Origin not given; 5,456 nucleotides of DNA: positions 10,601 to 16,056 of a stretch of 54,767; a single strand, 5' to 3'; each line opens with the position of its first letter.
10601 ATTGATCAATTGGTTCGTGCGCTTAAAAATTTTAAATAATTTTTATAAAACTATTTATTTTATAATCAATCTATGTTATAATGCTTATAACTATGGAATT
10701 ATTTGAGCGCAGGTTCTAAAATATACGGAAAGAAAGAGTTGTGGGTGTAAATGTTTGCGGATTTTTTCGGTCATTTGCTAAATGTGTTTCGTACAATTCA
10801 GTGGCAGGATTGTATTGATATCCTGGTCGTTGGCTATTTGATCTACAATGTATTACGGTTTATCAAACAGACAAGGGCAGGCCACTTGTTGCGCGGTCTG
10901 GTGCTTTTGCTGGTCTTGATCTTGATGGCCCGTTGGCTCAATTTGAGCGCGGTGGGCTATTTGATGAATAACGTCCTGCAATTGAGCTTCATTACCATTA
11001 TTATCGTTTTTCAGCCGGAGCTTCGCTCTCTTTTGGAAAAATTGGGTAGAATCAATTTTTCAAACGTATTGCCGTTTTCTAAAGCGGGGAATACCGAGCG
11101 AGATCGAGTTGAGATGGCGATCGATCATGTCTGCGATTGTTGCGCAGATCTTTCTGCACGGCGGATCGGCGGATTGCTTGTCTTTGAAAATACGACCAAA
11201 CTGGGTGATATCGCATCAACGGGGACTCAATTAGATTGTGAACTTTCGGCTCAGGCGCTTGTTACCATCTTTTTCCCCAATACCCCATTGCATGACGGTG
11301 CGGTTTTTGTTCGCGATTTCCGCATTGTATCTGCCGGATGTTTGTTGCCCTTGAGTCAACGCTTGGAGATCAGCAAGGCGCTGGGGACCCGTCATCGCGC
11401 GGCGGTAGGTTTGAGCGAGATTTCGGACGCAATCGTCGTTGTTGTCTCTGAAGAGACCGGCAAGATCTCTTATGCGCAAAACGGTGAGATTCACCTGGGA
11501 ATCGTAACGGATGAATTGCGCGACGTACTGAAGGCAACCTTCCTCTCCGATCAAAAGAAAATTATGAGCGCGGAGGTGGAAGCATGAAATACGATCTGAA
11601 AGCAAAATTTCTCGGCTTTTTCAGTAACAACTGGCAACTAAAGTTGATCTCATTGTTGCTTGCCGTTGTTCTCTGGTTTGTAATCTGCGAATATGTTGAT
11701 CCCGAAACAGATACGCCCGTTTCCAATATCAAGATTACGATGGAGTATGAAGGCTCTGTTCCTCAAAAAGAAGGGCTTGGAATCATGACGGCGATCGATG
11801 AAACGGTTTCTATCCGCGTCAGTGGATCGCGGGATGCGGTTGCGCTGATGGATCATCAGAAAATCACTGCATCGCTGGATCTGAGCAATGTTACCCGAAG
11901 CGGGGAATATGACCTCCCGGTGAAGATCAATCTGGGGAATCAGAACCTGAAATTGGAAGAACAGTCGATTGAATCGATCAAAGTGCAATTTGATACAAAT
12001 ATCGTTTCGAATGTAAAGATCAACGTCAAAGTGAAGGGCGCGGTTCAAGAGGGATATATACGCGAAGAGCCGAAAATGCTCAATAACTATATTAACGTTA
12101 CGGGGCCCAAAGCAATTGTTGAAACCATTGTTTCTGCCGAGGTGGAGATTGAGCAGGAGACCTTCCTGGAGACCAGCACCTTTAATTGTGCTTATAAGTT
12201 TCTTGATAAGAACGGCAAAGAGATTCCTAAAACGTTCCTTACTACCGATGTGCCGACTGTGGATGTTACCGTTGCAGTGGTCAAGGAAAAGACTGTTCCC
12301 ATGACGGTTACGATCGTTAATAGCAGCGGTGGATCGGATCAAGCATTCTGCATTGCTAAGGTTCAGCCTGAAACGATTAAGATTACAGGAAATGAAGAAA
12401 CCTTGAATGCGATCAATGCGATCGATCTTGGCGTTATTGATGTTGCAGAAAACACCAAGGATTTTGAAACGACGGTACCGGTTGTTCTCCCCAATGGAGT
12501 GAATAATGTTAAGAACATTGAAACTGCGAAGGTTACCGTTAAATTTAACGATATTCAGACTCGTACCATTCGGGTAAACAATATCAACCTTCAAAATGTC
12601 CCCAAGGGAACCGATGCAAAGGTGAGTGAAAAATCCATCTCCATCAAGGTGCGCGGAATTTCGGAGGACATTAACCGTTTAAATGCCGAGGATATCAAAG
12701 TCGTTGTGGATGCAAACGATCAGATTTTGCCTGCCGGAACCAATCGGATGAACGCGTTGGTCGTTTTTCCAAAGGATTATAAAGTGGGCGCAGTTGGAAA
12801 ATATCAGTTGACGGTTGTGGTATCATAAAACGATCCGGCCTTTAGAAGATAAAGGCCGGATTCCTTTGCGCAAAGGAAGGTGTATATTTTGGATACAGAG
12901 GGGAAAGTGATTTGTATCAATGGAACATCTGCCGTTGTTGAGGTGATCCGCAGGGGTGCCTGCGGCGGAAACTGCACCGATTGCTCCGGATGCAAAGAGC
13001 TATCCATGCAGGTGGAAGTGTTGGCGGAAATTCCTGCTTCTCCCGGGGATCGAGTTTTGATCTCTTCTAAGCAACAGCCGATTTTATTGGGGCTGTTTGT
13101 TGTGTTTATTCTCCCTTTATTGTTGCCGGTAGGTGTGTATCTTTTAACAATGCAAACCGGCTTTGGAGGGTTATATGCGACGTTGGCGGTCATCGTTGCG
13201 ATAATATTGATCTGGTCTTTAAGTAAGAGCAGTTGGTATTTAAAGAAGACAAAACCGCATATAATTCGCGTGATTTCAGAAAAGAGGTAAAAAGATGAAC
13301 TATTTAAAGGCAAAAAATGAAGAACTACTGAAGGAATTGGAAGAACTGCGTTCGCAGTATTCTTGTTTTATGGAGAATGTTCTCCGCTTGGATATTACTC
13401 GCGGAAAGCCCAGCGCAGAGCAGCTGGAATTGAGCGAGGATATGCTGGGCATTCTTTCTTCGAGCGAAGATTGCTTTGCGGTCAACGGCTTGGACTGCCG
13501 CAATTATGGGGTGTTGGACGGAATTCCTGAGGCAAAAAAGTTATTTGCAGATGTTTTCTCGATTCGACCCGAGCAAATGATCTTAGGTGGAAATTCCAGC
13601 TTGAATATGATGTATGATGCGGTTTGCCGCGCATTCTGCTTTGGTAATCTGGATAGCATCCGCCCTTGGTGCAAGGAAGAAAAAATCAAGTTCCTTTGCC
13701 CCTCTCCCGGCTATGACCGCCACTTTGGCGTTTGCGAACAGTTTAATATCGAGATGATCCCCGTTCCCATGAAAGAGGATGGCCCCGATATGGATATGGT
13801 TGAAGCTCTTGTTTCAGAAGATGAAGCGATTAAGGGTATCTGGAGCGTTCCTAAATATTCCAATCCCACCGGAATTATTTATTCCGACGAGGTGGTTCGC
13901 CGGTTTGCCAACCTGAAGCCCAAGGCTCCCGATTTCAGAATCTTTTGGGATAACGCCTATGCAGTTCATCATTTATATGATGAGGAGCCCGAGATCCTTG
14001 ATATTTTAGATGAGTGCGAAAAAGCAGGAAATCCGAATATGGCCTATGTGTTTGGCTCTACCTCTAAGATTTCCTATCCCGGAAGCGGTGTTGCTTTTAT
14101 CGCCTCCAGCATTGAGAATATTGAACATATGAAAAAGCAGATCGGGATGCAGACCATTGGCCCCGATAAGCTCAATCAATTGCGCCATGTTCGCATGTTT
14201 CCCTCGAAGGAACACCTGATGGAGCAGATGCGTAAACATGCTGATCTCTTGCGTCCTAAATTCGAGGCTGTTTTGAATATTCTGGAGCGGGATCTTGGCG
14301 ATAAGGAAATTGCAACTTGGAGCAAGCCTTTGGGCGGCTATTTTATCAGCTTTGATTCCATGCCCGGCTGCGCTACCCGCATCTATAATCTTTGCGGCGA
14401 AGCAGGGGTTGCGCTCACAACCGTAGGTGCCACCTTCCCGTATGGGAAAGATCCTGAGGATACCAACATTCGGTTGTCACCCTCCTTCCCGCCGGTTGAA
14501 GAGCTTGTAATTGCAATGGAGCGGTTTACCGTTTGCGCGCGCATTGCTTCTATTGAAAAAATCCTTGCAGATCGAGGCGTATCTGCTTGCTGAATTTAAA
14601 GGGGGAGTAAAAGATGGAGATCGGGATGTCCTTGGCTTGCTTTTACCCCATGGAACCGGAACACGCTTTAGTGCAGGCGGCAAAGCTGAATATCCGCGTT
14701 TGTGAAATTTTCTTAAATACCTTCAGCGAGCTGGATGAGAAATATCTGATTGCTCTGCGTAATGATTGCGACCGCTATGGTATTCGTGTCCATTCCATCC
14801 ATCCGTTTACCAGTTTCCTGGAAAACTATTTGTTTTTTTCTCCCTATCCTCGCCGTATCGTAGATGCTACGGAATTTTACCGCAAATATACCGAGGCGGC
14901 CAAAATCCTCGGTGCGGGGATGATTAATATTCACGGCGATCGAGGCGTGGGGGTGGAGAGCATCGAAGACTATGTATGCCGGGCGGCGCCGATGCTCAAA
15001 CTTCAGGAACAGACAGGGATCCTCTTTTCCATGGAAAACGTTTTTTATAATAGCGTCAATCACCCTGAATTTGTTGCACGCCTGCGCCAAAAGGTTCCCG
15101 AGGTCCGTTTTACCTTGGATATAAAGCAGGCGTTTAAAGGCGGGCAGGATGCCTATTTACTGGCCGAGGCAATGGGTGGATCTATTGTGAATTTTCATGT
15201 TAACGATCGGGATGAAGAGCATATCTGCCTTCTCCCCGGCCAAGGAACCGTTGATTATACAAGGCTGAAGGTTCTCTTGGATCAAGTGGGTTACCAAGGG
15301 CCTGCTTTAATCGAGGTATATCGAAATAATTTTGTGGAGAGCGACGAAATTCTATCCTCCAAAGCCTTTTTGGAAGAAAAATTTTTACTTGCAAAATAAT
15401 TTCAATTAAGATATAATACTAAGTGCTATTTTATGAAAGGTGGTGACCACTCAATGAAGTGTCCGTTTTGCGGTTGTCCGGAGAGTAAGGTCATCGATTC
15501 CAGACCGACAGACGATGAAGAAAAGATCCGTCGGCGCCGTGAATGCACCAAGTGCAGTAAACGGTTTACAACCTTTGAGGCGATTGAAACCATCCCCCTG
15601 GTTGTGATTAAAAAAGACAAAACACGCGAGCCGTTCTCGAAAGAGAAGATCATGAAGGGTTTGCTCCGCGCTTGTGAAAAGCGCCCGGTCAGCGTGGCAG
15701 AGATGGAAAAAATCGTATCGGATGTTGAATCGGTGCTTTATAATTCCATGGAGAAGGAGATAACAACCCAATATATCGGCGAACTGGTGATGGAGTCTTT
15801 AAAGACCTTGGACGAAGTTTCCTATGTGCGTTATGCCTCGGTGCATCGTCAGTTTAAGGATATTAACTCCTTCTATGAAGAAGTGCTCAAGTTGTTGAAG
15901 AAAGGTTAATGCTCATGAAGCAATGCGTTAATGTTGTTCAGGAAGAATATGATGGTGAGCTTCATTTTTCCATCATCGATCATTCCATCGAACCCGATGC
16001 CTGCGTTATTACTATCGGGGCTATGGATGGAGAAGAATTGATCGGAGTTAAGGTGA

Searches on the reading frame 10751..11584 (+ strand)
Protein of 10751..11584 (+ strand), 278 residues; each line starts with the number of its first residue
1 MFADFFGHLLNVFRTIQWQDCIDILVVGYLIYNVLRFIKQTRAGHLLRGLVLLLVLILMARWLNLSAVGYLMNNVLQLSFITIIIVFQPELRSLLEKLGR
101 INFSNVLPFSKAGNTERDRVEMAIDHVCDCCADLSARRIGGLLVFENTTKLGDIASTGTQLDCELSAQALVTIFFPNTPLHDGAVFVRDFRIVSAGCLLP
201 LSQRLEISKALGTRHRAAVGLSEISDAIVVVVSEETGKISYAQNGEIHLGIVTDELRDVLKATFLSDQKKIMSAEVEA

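Call 33: search_protein_families(library=pfam, proteins=[window:10751-11584:+])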
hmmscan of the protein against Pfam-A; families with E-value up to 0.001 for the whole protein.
window:10751-11584:+ (278 aa): 2 families
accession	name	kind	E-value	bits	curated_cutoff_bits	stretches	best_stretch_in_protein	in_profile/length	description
PF02457.21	DAC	-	1.2e-42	144.7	27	1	130-246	3-118/119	DisA bacterial checkpoint controller nucleotide-binding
PF19293.4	CdaA_N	-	2.1e-12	47.5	23.8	1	15-90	4-80/81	CdaA N-terminal transmembrane domain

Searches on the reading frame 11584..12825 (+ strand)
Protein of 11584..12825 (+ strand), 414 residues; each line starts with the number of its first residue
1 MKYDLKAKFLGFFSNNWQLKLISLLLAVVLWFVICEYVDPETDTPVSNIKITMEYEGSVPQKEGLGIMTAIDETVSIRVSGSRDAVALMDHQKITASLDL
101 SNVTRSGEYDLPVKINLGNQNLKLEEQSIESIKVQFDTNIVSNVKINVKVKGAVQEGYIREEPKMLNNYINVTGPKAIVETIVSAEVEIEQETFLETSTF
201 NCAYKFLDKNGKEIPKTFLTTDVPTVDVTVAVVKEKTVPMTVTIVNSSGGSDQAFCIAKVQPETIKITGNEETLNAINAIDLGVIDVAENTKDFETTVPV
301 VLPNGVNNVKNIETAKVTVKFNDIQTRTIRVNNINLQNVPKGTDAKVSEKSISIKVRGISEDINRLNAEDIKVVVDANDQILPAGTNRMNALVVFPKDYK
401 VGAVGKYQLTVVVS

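Call 34: search_protein_families(library=pfam, proteins=[window:11584-12825:+], max_evalue=0.00001)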
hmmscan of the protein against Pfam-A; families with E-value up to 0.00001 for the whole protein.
window:11584-12825:+ (414 aa): 1 family
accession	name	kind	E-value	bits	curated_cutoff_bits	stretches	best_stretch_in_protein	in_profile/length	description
PF07949.17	YbbR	-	6.9e-19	68.4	22.3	2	259-320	22-80/81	YbbR-like protein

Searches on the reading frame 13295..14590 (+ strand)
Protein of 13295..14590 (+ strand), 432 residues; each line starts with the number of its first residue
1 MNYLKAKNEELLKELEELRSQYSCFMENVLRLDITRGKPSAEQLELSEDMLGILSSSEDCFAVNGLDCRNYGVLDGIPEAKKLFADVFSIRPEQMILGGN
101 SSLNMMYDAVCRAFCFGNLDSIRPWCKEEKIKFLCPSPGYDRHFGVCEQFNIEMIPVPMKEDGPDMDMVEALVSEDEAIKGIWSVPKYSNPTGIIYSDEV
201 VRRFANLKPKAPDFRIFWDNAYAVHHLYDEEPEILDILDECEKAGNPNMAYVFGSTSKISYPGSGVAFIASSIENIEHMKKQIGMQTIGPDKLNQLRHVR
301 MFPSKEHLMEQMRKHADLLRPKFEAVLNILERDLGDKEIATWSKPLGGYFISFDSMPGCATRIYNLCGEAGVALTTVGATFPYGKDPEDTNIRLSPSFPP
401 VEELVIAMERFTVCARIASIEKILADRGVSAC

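Call 34: search_protein_families(library=pfam, proteins=[window:13295-14590:+], max_evalue=0.00001)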
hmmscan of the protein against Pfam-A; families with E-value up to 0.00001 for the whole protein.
window:13295-14590:+ (432 aa): 2 families
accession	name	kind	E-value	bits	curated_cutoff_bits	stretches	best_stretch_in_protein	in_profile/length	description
PF12897.13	Asp_aminotransf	-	3.3e-168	560.3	27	1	9-424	4-418/421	Aspartate amino-transferase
PF00155.27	Aminotran_1_2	-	3.4e-10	40.1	19.7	1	67-288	34-250/361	Aminotransferase class I and II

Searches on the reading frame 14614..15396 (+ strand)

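Call 34: search_protein_families(library=pfam, proteins=[window:14614-15396:+], max_evalue=0.00001)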
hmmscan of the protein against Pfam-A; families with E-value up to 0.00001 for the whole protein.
window:14614-15396:+ (261 aa): 1 family
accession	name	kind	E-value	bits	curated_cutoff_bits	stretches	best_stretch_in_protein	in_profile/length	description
PF01261.30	AP_endonuc_2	-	6e-22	79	31.1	1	21-247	3-240/249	Xylose isomerase-like TIM barrel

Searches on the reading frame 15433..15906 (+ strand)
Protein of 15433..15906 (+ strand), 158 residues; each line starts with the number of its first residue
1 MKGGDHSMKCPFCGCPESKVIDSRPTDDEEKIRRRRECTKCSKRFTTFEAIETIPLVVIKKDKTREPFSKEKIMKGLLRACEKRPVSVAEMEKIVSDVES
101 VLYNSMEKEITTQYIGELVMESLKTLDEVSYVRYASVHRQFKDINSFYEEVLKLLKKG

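Call 34: search_protein_families(library=pfam, proteins=[window:15433-15906:+], max_evalue=0.00001)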
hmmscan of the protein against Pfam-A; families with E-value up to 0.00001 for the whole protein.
window:15433-15906:+ (158 aa): 2 families
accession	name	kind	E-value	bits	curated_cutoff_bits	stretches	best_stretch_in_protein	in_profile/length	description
PF03477.21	ATP-cone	-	4.4e-23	82.1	25.8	1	57-143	2-87/88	ATP cone domain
PF22811.2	Zn_ribbon_NrdR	-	1.4e-20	73.4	27.2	1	8-49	1-42/42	Transcriptional repressor NrdR-like, N-terminal domain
